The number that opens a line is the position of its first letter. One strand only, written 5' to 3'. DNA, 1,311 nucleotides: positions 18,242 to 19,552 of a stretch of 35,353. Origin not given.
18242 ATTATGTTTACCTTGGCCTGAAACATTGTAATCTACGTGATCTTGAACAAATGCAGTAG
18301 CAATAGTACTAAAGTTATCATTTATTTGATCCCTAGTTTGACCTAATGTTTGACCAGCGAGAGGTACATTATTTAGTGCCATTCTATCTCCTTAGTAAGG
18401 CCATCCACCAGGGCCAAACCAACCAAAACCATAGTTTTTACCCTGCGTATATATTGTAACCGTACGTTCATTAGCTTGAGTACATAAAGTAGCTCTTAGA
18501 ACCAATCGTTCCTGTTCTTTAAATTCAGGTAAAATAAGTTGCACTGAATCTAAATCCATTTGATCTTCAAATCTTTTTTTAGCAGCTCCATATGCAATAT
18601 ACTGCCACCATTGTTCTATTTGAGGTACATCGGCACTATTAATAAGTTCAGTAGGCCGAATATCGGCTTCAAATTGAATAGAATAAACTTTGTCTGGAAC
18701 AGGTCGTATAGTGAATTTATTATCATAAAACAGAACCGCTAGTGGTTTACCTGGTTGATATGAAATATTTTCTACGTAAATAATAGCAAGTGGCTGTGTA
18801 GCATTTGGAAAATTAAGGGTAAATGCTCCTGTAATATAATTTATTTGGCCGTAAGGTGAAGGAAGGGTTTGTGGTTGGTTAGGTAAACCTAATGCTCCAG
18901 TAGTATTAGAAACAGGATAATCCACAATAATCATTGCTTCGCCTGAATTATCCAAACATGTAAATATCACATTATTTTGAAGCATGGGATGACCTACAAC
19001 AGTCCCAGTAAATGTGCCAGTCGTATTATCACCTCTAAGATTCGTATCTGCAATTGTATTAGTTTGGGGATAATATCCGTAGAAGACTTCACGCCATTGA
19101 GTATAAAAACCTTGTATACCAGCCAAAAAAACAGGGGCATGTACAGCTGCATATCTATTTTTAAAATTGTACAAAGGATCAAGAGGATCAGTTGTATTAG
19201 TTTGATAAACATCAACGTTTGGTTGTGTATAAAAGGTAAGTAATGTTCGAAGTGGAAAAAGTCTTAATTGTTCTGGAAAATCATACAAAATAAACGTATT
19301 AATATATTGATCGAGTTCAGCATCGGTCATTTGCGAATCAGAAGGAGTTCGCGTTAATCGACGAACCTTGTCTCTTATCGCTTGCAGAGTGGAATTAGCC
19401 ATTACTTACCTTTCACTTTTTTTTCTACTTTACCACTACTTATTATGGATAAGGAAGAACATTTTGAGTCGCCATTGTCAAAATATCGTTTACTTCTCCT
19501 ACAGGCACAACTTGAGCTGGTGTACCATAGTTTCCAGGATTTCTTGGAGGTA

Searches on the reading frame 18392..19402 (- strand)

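Call 78: search_protein_families(library=phrogs, proteins=[window:18392-19402:-], max_evalue=0.001)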
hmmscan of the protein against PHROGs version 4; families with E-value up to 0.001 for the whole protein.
window:18392-19402:- (336 aa): 1 family
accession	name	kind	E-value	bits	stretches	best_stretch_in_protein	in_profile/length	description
phrog_10775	-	tail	8.1e-06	26.7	1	203-274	115-189/237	tail protein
